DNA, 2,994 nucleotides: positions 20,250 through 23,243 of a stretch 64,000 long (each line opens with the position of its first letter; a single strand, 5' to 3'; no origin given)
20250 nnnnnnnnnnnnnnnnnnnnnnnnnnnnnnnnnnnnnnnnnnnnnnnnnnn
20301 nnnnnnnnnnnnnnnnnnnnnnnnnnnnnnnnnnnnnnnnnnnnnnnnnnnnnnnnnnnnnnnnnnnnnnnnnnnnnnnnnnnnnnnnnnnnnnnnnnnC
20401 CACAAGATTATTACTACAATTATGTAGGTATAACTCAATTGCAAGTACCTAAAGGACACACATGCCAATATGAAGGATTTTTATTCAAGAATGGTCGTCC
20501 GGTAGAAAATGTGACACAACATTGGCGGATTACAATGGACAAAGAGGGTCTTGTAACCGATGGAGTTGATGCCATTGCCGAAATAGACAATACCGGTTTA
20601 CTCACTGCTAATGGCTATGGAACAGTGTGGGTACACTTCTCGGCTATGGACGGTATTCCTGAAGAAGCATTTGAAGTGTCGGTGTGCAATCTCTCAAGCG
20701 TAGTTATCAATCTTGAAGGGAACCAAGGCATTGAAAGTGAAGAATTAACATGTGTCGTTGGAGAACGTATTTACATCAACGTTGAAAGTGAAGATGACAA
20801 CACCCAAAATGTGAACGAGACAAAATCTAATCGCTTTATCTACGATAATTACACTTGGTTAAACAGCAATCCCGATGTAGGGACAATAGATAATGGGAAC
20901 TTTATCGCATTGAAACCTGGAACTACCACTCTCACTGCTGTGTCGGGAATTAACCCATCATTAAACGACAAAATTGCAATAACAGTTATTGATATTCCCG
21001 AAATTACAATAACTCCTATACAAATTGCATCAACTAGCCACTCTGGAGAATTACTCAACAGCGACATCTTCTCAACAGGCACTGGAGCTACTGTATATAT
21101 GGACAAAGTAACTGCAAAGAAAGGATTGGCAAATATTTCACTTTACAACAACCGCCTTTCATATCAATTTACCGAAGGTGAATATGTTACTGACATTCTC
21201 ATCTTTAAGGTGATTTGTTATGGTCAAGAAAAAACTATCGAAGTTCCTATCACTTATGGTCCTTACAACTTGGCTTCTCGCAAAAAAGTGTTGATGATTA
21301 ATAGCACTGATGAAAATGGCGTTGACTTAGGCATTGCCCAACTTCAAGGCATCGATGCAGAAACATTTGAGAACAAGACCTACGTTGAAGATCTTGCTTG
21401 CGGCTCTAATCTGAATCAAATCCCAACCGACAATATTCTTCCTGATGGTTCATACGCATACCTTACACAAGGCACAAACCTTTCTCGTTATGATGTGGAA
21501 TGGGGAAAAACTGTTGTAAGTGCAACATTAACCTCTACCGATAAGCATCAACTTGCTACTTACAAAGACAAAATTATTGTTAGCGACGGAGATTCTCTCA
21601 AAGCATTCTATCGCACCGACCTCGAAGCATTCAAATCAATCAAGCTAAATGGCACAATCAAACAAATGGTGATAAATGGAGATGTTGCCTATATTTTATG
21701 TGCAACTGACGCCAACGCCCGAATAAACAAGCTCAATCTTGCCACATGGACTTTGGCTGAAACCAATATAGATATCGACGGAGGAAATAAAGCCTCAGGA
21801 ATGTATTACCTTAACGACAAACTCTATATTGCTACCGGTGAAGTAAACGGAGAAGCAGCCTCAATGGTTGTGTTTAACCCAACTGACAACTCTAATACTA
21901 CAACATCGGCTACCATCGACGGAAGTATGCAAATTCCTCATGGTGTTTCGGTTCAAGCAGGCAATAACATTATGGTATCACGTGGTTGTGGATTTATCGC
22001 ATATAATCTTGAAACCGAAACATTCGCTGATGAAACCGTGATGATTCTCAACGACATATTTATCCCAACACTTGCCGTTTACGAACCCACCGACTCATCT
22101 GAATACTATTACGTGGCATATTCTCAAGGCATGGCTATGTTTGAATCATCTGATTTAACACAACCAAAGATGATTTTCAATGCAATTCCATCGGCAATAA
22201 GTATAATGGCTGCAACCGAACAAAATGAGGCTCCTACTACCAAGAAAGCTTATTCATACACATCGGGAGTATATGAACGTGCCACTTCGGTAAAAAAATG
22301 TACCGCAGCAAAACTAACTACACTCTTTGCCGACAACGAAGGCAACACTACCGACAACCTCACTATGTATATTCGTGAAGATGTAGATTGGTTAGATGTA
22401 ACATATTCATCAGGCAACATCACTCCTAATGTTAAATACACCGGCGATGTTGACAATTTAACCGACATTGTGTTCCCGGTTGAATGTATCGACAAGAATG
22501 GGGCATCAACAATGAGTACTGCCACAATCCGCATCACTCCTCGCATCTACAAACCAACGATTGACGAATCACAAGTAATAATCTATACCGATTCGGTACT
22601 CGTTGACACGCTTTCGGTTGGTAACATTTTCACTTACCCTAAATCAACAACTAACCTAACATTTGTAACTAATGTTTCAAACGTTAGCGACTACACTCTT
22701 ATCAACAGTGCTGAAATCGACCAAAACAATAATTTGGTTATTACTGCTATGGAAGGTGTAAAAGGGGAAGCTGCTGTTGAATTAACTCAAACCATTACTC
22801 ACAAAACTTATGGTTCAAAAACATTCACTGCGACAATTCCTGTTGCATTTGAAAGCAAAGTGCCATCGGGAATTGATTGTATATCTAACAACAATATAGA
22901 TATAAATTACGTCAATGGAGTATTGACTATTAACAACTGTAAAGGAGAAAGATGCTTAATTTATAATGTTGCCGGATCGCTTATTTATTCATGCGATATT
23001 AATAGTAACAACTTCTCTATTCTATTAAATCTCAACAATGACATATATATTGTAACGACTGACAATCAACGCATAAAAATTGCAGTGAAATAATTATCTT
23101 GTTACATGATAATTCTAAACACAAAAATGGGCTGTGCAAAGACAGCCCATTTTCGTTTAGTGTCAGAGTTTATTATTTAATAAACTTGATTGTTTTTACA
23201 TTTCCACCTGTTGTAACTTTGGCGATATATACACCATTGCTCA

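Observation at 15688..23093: Rosetta-stone relationship: the 1437-aa protein recapitulates the modules of the two preceding genes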

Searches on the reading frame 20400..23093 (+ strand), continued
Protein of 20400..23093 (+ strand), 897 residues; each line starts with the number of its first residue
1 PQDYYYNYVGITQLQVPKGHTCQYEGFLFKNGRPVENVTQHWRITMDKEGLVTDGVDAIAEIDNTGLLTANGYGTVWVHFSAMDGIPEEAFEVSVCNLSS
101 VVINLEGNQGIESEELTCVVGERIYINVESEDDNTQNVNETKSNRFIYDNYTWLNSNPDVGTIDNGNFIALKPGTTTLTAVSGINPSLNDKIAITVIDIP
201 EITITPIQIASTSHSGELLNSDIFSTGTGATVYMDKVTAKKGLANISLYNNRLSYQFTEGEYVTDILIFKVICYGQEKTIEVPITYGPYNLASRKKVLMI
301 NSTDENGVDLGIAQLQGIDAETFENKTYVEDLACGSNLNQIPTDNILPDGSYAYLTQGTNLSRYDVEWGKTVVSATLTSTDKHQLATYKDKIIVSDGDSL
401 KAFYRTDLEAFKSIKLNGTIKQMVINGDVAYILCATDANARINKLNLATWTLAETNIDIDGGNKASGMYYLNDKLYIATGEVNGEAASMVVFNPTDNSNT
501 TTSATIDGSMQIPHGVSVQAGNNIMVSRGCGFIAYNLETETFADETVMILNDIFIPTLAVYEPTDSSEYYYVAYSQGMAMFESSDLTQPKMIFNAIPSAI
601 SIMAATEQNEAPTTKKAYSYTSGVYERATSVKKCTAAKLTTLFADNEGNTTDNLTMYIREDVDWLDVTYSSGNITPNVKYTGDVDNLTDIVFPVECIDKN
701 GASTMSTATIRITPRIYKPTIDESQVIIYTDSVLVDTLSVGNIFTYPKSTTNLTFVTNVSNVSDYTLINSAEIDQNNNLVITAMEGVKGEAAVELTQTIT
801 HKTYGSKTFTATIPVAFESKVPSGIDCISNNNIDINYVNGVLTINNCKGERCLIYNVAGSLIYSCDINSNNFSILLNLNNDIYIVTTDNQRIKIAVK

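Call 70: list_cluster_members(proteins=[P0003, P0016, P0018, L027:8435-12697:+, L019:8459-12688:+, L046:8405-12688:+, L027:6685-8412:+, L019:6692-8440:+])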
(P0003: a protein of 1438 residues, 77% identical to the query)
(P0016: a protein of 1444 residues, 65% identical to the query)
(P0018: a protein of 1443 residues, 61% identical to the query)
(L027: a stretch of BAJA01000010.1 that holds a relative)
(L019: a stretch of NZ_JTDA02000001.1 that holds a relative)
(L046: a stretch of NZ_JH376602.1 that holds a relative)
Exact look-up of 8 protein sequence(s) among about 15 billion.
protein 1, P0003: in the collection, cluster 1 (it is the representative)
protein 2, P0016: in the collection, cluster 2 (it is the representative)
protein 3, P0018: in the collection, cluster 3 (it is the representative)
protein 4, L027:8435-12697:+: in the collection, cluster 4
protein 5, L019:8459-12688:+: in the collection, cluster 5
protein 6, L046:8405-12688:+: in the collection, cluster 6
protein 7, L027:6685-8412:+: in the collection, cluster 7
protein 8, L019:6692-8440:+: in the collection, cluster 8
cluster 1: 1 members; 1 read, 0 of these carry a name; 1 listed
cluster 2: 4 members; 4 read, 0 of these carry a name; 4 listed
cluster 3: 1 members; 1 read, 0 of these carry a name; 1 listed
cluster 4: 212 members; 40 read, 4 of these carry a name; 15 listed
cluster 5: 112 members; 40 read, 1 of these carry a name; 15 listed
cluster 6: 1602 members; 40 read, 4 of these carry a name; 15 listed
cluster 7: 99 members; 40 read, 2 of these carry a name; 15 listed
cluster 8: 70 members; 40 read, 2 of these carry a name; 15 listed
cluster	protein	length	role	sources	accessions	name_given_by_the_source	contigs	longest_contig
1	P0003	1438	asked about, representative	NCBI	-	-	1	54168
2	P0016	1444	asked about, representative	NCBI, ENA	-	-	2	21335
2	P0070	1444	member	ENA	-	-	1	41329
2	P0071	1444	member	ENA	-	-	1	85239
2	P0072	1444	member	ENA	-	-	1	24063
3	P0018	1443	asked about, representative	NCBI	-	-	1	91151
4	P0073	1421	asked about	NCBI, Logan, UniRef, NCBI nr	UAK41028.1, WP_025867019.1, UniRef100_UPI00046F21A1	T9SS type A sorting domain-containing protein [Bacteroides nordii] | T9SS type A sorting domain-containing protein n=1 Tax=Bacteroides nordii TaxID=291645 ...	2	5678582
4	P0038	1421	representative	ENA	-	-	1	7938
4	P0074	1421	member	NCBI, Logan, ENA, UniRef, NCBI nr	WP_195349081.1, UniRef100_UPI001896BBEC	T9SS type A sorting domain-containing protein [Bacteroides nordii] | T9SS type A sorting domain-containing protein n=1 Tax=Bacteroides nordii TaxID=291645 ...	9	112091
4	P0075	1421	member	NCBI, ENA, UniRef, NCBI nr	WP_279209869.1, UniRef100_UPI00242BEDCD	T9SS type A sorting domain-containing protein [Bacteroides nordii] | T9SS type A sorting domain-containing protein n=1 Tax=Bacteroides nordii TaxID=291645 ...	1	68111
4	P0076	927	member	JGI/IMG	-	hypothetical protein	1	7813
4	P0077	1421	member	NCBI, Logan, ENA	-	-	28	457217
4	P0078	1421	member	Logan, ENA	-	-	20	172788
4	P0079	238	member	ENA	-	-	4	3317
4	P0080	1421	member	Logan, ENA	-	-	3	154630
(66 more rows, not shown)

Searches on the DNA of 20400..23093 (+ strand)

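Call 29: search_rna_families(sources=[L019, L027, L046, L025, L015, L037], threshold=gathering)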
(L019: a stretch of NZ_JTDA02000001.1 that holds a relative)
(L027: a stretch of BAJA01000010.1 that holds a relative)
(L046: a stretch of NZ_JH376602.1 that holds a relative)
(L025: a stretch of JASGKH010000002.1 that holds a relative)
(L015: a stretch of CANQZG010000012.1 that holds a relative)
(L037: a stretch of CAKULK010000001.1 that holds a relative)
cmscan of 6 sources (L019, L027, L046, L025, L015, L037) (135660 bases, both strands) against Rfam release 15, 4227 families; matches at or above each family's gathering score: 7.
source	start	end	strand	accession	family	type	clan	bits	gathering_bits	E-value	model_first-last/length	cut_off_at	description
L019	1928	2133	+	RF00174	Cobalamin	Cis-reg; riboswitch;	CL00101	104.3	31.5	1e-24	1-189/189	no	Cobalamin riboswitch aptamer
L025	2458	2660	+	RF00174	Cobalamin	Cis-reg; riboswitch;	CL00101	102.5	31.5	3.3e-24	1-189/189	no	Cobalamin riboswitch aptamer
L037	8506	8737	+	RF00174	Cobalamin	Cis-reg; riboswitch;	CL00101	96.7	31.5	1.6e-22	1-189/189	no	Cobalamin riboswitch aptamer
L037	1589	1793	+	RF00174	Cobalamin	Cis-reg; riboswitch;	CL00101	95.3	31.5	4e-22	1-189/189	no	Cobalamin riboswitch aptamer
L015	1927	2139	+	RF00174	Cobalamin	Cis-reg; riboswitch;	CL00101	90.7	31.5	8.2e-21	1-189/189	no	Cobalamin riboswitch aptamer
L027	1850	2063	+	RF00174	Cobalamin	Cis-reg; riboswitch;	CL00101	83.4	31.5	1e-18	1-189/189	no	Cobalamin riboswitch aptamer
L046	1817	2031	+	RF00174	Cobalamin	Cis-reg; riboswitch;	CL00101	83.3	31.5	1e-18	1-189/189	no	Cobalamin riboswitch aptamer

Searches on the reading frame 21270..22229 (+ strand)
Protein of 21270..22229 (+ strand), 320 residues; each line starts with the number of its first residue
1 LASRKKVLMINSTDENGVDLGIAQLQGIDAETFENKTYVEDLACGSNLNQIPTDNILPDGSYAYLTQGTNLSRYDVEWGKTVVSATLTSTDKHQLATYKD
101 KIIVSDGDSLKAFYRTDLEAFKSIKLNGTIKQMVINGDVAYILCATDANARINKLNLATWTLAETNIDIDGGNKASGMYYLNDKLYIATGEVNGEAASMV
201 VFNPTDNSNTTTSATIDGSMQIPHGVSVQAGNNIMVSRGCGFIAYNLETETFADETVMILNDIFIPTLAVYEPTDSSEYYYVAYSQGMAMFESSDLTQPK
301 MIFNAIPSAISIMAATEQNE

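Call 71: search_protein_representatives(protein=window:21270-22229:+)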
Query: 320 residues. Proteins with E-value up to 0.001 (for the whole library): 17; up to 1e-10: 5; up to 1e-30: 2. The best 17 are listed.
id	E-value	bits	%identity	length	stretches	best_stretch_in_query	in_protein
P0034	8.7e-118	409.2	61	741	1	1-320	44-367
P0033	5.7e-35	137.4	39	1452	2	3-253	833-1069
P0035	2.0e-24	102.8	30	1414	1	21-302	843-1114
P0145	2.9e-16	76.0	29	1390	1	47-320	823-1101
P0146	1.6e-12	63.7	26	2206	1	44-295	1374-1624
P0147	1.8e-10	56.9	27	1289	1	5-289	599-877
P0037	5.4e-10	55.4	33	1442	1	52-208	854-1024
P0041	1.4e-09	54.0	30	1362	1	55-319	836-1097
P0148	1.7e-09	53.8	25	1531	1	55-287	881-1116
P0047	2.8e-09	53.0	28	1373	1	53-204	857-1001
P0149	3.1e-09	52.9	24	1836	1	48-287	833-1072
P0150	3.0e-08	49.7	33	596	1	184-320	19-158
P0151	1.7e-07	47.2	29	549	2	105-295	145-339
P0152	1.2e-06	44.4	22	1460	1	46-287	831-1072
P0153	1.2e-06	44.4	39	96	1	199-285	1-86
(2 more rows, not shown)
